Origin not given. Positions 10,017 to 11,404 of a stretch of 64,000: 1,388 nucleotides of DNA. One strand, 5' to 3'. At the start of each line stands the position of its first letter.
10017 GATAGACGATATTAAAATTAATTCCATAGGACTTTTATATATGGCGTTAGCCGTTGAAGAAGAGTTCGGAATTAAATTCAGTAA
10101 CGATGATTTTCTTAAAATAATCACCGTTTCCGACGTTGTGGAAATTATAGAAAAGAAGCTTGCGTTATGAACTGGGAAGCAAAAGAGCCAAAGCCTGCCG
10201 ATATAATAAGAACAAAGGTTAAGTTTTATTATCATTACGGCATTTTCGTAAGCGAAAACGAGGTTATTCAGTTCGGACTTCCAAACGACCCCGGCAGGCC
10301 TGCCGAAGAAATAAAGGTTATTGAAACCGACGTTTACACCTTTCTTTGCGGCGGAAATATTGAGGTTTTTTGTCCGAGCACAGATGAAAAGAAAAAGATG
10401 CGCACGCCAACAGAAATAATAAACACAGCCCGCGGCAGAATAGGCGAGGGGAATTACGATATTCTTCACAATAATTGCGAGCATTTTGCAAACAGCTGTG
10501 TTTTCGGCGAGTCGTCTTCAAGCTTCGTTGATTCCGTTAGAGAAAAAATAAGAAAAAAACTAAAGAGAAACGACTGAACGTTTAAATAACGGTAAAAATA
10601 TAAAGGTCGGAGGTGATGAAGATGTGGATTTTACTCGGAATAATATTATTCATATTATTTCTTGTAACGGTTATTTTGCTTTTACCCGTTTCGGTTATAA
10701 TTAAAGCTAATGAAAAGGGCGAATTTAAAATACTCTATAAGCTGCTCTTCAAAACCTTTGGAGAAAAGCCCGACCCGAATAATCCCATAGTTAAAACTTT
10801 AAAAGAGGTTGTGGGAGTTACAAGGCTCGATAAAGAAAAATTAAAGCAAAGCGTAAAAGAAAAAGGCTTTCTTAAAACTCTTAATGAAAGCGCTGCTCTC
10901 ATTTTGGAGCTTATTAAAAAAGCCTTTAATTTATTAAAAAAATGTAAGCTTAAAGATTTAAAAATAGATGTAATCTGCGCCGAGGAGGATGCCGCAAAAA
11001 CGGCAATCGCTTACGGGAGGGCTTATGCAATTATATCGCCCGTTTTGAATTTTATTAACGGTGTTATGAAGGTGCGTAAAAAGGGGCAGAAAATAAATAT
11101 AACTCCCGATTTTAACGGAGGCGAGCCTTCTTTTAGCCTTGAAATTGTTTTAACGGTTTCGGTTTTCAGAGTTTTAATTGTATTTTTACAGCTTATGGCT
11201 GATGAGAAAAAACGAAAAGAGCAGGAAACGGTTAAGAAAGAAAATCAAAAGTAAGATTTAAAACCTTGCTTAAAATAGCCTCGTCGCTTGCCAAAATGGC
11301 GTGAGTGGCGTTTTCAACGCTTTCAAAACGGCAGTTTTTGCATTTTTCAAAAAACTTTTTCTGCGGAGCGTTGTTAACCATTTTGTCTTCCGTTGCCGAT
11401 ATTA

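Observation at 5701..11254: Seven-gene operon coupling zinc-ribbon membrane proteins, an adenylase-carrier fusion, a double LPLAT, a free carrier and a PLAAT/LRAT enzyme: candidate undescribed lipid acylation/remodelling system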

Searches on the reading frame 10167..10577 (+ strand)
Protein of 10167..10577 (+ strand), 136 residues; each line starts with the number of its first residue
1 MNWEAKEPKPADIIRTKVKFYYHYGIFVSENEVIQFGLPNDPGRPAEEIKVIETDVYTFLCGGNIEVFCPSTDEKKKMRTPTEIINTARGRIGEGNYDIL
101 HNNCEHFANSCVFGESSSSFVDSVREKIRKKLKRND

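Call 3: search_protein_families(library=pfam, proteins=[window:10167-10577:+], max_evalue=0.01)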
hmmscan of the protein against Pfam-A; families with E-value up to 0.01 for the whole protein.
window:10167-10577:+ (136 aa): 1 family
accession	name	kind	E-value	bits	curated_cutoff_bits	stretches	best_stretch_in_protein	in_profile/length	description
PF04970.19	LRAT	-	1.9e-21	77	24.3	1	7-116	2-119/120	Lecithin retinol acyltransferase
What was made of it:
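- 10167..10577 (+): Cytoplasmic LRAT/PLAAT-family Cys-His acyltransferase (His23, Gln35, Cys104), with no signal peptide and no TM helix. PF04970 1.9e-21 (call 3).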

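Call 4: search_protein_families(library=ncbifam, proteins=[window:10167-10577:+], max_evalue=0.01)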
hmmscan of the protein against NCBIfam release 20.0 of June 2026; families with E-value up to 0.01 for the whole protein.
window:10167-10577:+ (136 aa): 0 families

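Call 20: find_homologous_proteins(query=window:10167-10577:+)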
Query window:10167-10577:+ (136 aa): 470 proteins with E <= 0.001 among 474 candidates; the best 120 are listed.
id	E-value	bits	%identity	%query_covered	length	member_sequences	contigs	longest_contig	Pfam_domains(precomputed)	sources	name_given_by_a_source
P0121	1.3e-87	309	99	100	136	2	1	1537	PF04970.20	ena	-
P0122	3.8e-67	243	80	99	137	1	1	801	PF04970.20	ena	-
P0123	1.2e-66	241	78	99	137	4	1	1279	PF04970.20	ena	-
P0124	4.5e-66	239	77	99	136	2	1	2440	PF04970.20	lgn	-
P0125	6.2e-66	239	77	99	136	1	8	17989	PF04970.20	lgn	-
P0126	1.4e-64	234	77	98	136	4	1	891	PF04970.20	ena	-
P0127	2.3e-64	234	73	93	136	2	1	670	PF04970.20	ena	-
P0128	9.4e-64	232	73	100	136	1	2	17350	PF04970.20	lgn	-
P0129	3.8e-63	230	74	100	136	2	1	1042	PF04970.20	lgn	-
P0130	6.3e-63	229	76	92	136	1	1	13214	PF04970.20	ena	-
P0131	6.7e-63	229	76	92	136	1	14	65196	PF04970.20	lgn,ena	-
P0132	9.2e-63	228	75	92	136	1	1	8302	PF04970.20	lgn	-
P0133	1.4e-62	228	76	92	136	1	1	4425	PF04970.20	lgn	-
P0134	2.1e-62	227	73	99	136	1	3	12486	PF04970.20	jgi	-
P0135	2.2e-62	227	75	99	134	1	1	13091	PF04970.20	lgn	-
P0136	2.5e-62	227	75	99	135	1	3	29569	PF04970.20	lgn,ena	-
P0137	3.4e-62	227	75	92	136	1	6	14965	PF04970.20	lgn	-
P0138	6.7e-62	226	74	92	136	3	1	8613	PF04970.20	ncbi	-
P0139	1.2e-61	225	71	93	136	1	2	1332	PF04970.20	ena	-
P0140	3.1e-61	223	73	99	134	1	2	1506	PF04970.20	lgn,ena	-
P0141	3.2e-61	223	73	99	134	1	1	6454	PF04970.20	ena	-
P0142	1.3e-60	221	70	99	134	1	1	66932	PF04970.20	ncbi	-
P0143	4.0e-60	220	72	97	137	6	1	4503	PF04970.20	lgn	-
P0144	1.0e-59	219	72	98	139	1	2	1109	PF04970.20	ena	-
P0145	3.6e-59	217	71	99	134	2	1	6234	PF04970.20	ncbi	-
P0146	3.2e-58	214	71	99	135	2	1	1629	PF04970.20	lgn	-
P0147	8.6e-58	212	71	98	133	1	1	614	PF04970.20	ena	-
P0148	1.7e-57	211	70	99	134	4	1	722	PF04970.20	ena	-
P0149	3.1e-57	210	67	99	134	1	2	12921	PF04970.20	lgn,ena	-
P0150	7.9e-57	209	70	99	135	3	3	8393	PF04970.20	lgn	-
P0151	9.1e-57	209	66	99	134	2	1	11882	PF04970.20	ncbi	-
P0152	1.2e-56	209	70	98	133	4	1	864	PF04970.20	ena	-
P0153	3.0e-56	207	68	99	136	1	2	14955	PF04970.20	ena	-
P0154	3.0e-56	207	68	98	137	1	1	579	PF04970.20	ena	-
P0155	4.9e-56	207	69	99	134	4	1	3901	PF04970.20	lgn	-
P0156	9.8e-56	206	68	99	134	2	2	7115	PF04970.20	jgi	jgi:hypothetical protein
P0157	1.1e-55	205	66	99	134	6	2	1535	PF04970.20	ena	-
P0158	1.2e-55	205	68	97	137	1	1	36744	PF04970.20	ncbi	-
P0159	1.4e-55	205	69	97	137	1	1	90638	PF04970.20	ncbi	-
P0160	1.6e-55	205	69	98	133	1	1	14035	PF04970.20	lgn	-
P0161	2.1e-55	205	67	97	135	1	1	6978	PF04970.20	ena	-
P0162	2.6e-55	204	66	99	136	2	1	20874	PF04970.20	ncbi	-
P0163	3.1e-55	204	66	99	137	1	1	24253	PF04970.20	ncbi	-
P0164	3.6e-55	204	67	99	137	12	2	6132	PF04970.20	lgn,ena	-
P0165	4.3e-55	204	66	99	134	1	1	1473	PF04970.20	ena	-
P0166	4.3e-55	204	66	99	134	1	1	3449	PF04970.20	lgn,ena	-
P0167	8.3e-55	203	66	99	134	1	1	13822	PF04970.20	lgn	-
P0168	8.3e-55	203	66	99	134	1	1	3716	PF04970.20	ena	-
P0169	8.8e-55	203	64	100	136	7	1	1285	PF04970.20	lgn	-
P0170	1.1e-54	202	66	99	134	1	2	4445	PF04970.20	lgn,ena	-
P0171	1.6e-54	202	66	99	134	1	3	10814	PF04970.20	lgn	-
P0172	1.6e-54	202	66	99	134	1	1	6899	PF04970.20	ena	-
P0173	1.7e-54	202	66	99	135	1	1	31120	PF04970.20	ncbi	-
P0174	2.1e-54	201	67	99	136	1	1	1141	PF04970.20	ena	-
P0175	2.2e-54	201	66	99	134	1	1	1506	PF04970.20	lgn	-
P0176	2.2e-54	201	66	99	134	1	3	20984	PF04970.20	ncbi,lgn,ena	-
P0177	3.4e-54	201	66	99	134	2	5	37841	PF04970.20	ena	-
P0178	3.8e-54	200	66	99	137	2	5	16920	PF04970.20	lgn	-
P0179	4.2e-54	200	66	99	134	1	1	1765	PF04970.20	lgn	-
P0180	4.2e-54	200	66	99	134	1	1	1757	PF04970.20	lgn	-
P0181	4.2e-54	200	66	99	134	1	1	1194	PF04970.20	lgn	-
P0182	5.8e-54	200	65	99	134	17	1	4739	PF04970.20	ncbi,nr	ncbi:MAG: lecithin retinol acyltransferase family protein [Clostridia bacterium]|nr:lecithin retinol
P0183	5.8e-54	200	65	99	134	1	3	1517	PF04970.20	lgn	-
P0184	7.6e-54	199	66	99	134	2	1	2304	PF04970.20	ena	-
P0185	8.1e-54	199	66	99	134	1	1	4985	PF04970.20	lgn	-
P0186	8.1e-54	199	66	99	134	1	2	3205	PF04970.20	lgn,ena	-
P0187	9.6e-54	199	65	99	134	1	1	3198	PF04970.20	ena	-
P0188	1.3e-53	199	66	99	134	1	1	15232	PF04970.20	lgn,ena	-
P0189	1.5e-53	199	67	99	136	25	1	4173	PF04970.20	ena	-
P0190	2.1e-53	198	65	99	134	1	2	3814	PF04970.20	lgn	-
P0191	2.1e-53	198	66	99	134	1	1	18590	PF04970.20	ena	-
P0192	2.6e-53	198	66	99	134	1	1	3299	PF04970.20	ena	-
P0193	2.8e-53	198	66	99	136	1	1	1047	PF04970.20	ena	-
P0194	2.8e-53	198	64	99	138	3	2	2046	PF04970.20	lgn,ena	-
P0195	2.9e-53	198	66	99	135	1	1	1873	PF04970.20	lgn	-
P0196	3.0e-53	198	64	99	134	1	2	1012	PF04970.20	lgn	-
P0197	3.2e-53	197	67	97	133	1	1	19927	PF04970.20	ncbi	-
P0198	3.7e-53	197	63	99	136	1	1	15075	PF04970.20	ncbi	-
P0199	4.1e-53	197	66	99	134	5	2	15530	PF04970.20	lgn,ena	-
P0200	5.0e-53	197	67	97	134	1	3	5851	PF04970.20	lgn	-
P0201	6.1e-53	197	66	99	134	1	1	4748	PF04970.20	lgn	-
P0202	6.2e-53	197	66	100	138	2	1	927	PF04970.20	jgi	-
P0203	6.9e-53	196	66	99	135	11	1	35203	PF04970.20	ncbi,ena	-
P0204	8.4e-53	196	63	99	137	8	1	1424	PF04970.20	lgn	-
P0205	9.0e-53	196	66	99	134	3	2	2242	PF04970.20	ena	-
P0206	1.1e-52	196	64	99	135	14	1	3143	PF04970.20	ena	-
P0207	1.2e-52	196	68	99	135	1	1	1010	PF04970.20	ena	-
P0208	1.3e-52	196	62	99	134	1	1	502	PF04970.20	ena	-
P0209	1.6e-52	195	62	99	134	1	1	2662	PF04970.20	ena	-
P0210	1.6e-52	195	67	99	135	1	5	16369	PF04970.20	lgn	-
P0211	1.8e-52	195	67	97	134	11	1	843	PF04970.20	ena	-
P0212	2.0e-52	195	64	99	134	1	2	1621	PF04970.20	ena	-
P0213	2.0e-52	195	63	99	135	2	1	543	PF04970.20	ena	-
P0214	2.1e-52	195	64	97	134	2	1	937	PF04970.20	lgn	-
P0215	2.1e-52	195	64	99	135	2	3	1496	PF04970.20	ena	-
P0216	2.9e-52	194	64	99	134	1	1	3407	PF04970.20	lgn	-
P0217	3.4e-52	194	64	99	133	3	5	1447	PF04970.20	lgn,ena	-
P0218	3.9e-52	194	66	99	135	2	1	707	PF04970.20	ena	-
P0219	4.2e-52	194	64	99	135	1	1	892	PF04970.20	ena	-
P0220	4.8e-52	194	63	99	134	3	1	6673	PF04970.20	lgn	-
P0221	5.5e-52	193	63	98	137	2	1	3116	PF04970.20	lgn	-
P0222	5.7e-52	193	66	99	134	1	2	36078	PF04970.20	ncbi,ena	-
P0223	5.8e-52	193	63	99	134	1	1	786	PF04970.20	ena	-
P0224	7.8e-52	193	62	99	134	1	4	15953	PF04970.20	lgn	-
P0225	9.4e-52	193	61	99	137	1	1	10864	PF04970.20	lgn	-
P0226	9.4e-52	193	62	99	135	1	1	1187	PF04970.20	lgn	-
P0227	1.1e-51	193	65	99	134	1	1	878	PF04970.20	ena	-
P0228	1.2e-51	192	63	99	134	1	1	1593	PF04970.20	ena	-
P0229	1.4e-51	192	64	99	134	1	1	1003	PF04970.20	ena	-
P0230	1.5e-51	192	61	99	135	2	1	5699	PF04970.20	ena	-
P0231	1.5e-51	192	63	99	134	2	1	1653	PF04970.20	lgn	-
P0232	1.6e-51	192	64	99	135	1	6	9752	PF04970.20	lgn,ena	-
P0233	1.6e-51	192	65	97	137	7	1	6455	PF04970.20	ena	-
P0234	2.1e-51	192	65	99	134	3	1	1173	PF04970.20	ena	-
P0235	2.4e-51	191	63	100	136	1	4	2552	PF04970.20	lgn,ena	-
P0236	2.5e-51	191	63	99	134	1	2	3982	PF04970.20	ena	-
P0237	2.6e-51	191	63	99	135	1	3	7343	PF04970.20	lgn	-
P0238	2.7e-51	191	63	99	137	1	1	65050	PF04970.20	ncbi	-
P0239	2.7e-51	191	65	99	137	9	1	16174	PF04970.20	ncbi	-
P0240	3.2e-51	191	63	99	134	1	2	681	PF04970.20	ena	-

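Call 22: search_solved_structures(query=window:10167-10577:+, max_evalue=1, show_alignments=2)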
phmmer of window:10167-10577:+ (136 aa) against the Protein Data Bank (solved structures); distinct sequences matched with E-value up to 1: 10.
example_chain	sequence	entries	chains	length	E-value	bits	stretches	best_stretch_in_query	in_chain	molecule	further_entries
4fa0_A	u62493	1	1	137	2.5e-07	34.2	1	6-121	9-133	Group XVI phospholipase A1/A2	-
4dot_A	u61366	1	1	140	2.6e-07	34.1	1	6-121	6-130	Group XVI phospholipase A2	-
7zom_A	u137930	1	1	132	3.5e-07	33.7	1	6-119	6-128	Phospholipase A and acyltransferase 3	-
2lkt_A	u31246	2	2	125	1.3e-06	31.8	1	6-116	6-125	Retinoic acid receptor responder protein 3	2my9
2kyt_A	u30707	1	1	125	1.4e-06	31.8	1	6-114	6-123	Group XVI phospholipase A2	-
7c3z_A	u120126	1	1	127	1.5e-06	31.6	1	7-115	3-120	HRAS-like suppressor 3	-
7zot_A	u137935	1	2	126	5e-06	29.9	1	6-113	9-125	Phospholipase A and acyltransferase 4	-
4q95_A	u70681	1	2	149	1.3e-05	28.6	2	6-36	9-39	HRAS-like suppressor 3, Lecithin retinol acyltransferase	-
4dpz_X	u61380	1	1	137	0.001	22.5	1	7-119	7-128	HRAS-like suppressor 2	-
4d70_A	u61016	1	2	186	0.67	13.3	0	92-135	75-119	SORTASE FAMILY PROTEIN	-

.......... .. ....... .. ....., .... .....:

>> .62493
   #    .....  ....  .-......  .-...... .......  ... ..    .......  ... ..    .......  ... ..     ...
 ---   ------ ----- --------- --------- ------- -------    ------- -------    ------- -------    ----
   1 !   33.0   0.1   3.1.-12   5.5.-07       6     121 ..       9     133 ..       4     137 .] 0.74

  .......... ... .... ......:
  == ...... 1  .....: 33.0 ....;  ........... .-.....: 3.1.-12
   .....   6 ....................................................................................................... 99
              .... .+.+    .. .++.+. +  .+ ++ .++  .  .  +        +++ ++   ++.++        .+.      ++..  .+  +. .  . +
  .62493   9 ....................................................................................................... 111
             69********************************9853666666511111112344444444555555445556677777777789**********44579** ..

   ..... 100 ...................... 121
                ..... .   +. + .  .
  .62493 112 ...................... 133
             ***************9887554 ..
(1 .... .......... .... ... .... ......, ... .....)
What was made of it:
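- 10167..10577 (+): PLAAT3 4fa0 E=2.5e-7 with the catalytic residues aligned (call 22).
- Closest known: Mammalian PLAAT/HRASLS and LRAT enzymes. Same: PLAAT3 matches at E=2.5e-7 with the catalytic His and the NCEHF Cys aligned (calls 3, 22).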

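Call 56: search_protein_representatives(alignment_id=A4)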
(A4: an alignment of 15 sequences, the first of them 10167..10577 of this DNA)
Query: 15 sequences, 136 profile positions. Proteins with E-value up to 0.001 (for the whole library): 3617; up to 1e-10: 575; up to 1e-30: 83. The best 150 are listed.
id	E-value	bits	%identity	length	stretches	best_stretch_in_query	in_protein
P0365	2.1e-56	205.8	-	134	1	1-134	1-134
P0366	1.6e-42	160.9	-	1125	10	11-119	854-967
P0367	3.8e-42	159.7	-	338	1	1-129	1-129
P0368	2.2e-40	153.9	-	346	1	1-130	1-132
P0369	2.3e-39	150.7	-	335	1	1-129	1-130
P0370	3.8e-39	149.9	-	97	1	38-134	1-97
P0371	8.0e-39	148.9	-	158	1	13-118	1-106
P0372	3.9e-38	146.7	-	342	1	1-130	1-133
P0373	5.5e-38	146.2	-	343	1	1-130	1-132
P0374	3.8e-37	143.4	-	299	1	1-130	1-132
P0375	1.3e-36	141.8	-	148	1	1-94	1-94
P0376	1.4e-36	141.6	-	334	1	1-128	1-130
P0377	1.5e-36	141.6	-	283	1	1-127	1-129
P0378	1.5e-36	141.5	-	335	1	1-129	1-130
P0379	2.3e-36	140.9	-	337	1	1-130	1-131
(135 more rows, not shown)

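Call 58: search_protein_families(library=pfam, alignment_id=A5, max_evalue=0.001)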
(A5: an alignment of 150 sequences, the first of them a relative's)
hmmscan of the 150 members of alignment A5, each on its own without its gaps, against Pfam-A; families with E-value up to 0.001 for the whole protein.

A. member 1, P0365 (134 aa): 1 family
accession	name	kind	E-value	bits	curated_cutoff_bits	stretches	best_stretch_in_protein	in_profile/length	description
PF04970.19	LRAT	-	3e-17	63.4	24.3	1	7-116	2-119/120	Lecithin retinol acyltransferase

B. families by the number of members that match (of 150 scanned): 13 families
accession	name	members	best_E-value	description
PF04970.19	LRAT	149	9.9e-276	Lecithin retinol acyltransferase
PF01648.25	ACPS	69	2e-15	4'-phosphopantetheinyl transferase superfamily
PF05903.20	Peptidase_C97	8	2e-05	PPPDE putative peptidase domain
PF08405.16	Calici_PP_N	2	1.1e-09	Viral polyprotein N-terminal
PF00877.26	NLPC_P60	1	7.4e-29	NlpC/P60 family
PF13320.12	GH123_cat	1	1.5e-23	Glycoside hydrolase 123, catalytic domain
PF04452.19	Methyltrans_RNA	1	6.3e-07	RNA methyltransferase domain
PF01592.21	NifU_N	1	3.3e-06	NifU-like N terminal domain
PF23886.1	DUF7239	1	2.8e-05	Family of unknown function (DUF7239)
PF05608.18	RTE1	1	8.3e-05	RTE1-like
PF22539.1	DUF7004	1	0.00023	Family of unknown function (DUF7004)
PF17122.11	zf-C3H2C3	1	0.00031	Zinc-finger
PF22624.1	AASDHPPT_N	1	0.00069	4'-phosphopantetheinyl transferase, N-terminal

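Call 60: find_related_loci(query=A6, collection=metagenome_contigs, flank=8000)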
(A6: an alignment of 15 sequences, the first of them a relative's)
Query A6 (338 aa) in metagenome_contigs; peptide patterns used: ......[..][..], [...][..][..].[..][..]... (x = any residue, [..] = any of these).
600 stretches matched a pattern (row limit reached: there are more); 412 encode a relative of the query (tblastn E <= 1e-3); the best 80 are kept; 80 distinct loci.
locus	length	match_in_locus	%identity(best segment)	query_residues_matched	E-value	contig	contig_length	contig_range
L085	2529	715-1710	47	1-333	2e-96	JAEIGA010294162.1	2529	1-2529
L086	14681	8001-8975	54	1-326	4e-109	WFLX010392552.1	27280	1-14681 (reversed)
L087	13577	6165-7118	44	1-318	1e-82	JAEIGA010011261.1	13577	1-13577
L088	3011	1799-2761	44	1-318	4e-83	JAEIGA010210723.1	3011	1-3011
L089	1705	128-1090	45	1-318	5e-86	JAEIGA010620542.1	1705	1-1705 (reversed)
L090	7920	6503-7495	40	1-337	9e-79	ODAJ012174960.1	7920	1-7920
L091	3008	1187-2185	44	1-333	2e-79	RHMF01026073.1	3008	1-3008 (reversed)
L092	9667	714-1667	41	1-319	3e-78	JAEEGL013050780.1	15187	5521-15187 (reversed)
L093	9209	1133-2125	40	1-337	6e-78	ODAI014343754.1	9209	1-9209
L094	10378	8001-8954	41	1-319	7e-78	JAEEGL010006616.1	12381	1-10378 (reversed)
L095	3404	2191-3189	40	1-333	3e-77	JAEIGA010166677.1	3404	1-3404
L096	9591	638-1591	41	1-319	9e-77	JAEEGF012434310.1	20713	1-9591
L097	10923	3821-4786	41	1-328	3e-76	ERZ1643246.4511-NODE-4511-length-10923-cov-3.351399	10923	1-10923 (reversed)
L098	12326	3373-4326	40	1-319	2e-76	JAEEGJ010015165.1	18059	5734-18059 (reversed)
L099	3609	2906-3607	50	1-229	1e-75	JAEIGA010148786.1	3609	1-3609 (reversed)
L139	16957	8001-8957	33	1-325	9e-47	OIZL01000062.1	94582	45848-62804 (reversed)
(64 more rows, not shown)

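Call 67: search_protein_families(library=pfam, proteins=[L139:1856-2812:+, L139:9011-9952:+, L139:9924-10916:+, L139:10920-12260:+, L139:12274-13989:+, L139:14000-14950:+, L139:14969-15349:+, L139:8001-9014:+, L139:6101-7615:+, L139:2832-4790:+], max_evalue=0.001)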
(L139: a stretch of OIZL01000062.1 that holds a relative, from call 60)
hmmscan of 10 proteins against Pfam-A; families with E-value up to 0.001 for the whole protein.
L139:1856-2812:+ (318 aa): 5 families
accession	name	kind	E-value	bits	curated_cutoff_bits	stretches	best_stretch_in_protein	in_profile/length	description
PF12146.15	Hydrolase_4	-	3.7e-18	66.1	27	1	79-190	2-113/239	Serine aminopeptidase, S33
PF00561.26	Abhydrolase_1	-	6.6e-10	39.5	25.8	1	83-192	2-107/245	alpha/beta hydrolase fold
PF12697.13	Abhydrolase_6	-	2e-07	32.4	26.3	1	84-215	1-121/217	Alpha/beta hydrolase family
PF00326.27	Peptidase_S9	-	3.6e-06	27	22.6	1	135-279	46-187/213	Prolyl oligopeptidase family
PF02129.25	Peptidase_S15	-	1e-05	25.8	23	1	104-190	47-132/262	X-Pro dipeptidyl-peptidase (S15 family)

L139:9011-9952:+ (313 aa): 3 families
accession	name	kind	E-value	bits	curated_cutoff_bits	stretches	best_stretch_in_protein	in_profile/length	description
PF12146.15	Hydrolase_4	-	1.3e-11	44.7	27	1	91-192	4-105/239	Serine aminopeptidase, S33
PF00561.26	Abhydrolase_1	-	1.4e-11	45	25.8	1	95-201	4-106/245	alpha/beta hydrolase fold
PF12697.13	Abhydrolase_6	-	9.5e-06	26.9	26.3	1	95-241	2-133/217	Alpha/beta hydrolase family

L139:9924-10916:+ (330 aa): 1 family
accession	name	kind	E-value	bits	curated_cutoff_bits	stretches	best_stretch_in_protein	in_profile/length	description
PF02645.21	DegV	-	1.1e-52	179.5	27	1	24-308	2-278/280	Uncharacterised protein, DegV family COG1307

L139:10920-12260:+ (446 aa): 1 family
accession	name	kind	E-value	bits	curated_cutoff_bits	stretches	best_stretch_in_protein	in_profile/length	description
PF13347.12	MFS_2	-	5e-23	81.8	27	1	13-402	2-382/427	MFS/sugar transport protein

L139:12274-13989:+ (571 aa): 3 families
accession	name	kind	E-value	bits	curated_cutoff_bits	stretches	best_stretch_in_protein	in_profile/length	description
PF13684.11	FakA-like_C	-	9.8e-52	175.9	23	1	355-570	1-215/216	Fatty acid kinase subunit A-like, C-terminal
PF02734.22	Dak2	-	4.9e-30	105.1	27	1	36-198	1-173/174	DAK2 domain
PF21645.3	FakA-like_M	-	3.7e-24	84.8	24.9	1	239-319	3-79/80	Fatty acid kinase subunit A-like, middle domain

L139:14000-14950:+ (316 aa): 3 families
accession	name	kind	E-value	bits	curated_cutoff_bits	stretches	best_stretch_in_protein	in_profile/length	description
PF12146.15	Hydrolase_4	-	8.3e-11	42.1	27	1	245-293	185-233/239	Serine aminopeptidase, S33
PF00561.26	Abhydrolase_1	-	1.2e-08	35.3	25.8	1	97-197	2-99/245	alpha/beta hydrolase fold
PF12697.13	Abhydrolase_6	-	0.00016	22.8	26.3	0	112-293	16-205/217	Alpha/beta hydrolase family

L139:14969-15349:+ (126 aa): 3 families
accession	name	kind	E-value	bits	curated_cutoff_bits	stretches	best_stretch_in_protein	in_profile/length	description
PF13828.11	DUF4190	-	3.7e-08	33.4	35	1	48-116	6-62/62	Domain of unknown function (DUF4190)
PF13240.11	Zn_Ribbon_1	-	2.7e-07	30.6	25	1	2-22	1-21/23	zinc-ribbon domain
PF12773.13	DZR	-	0.00084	19.9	27.3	1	3-21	1-19/45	Double zinc ribbon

L139:8001-9014:+ (337 aa): 1 family
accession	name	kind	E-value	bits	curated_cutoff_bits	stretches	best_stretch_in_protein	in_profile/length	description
PF04970.19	LRAT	-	3.6e-16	60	24.3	1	7-118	2-119/120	Lecithin retinol acyltransferase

L139:6101-7615:+ (504 aa): 2 families
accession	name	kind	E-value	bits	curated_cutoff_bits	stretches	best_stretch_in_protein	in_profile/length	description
PF00501.34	AMP-binding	-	4e-57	194.2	29.9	1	35-361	6-383/384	AMP-binding enzyme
PF23562.2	AMP-binding_C_3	-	5.4e-09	36.9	20.8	1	397-501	2-107/124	AMP-binding enzyme C-terminal domain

L139:2832-4790:+ (652 aa): 2 families
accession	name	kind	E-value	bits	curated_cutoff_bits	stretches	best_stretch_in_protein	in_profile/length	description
PF00501.34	AMP-binding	-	1.2e-31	110.4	29.9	1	60-416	20-382/384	AMP-binding enzyme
PF00550.31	PP-binding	-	1.8e-09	38.2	20.8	1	577-645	1-67/67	Phosphopantetheine attachment site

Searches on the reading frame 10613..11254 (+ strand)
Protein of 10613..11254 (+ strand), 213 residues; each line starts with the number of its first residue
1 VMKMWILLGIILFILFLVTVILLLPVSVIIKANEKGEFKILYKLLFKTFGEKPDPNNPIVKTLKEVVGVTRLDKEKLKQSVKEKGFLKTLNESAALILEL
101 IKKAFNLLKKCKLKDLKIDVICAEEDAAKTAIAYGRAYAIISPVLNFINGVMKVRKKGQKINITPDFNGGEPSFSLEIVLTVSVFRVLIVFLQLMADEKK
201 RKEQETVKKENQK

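Call 3: search_protein_families(library=pfam, proteins=[window:10613-11254:+], max_evalue=0.01)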
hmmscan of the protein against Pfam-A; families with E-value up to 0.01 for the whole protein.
window:10613-11254:+ (213 aa): 1 family
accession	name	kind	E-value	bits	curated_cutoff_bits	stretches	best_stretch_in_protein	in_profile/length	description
PF11167.13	DUF2953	-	1.8e-09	38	22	1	125-169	6-48/53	Protein of unknown function (DUF2953)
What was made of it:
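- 10622..11254 (+): DUF2953 single-pass membrane protein. It is co-directional and possibly co-transcribed, but is not part of the conserved system. PF11167 1.8e-9 (call 3).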

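Call 4: search_protein_families(library=ncbifam, proteins=[window:10613-11254:+], max_evalue=0.01)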
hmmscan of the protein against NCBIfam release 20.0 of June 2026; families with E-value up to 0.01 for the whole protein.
window:10613-11254:+ (213 aa): 1 family
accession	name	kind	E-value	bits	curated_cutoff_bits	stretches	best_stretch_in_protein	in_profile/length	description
NF003135.0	PRK04046.3-3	equivalog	0.0063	15.9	320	1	56-146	34-122/226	translation initiation factor IF-6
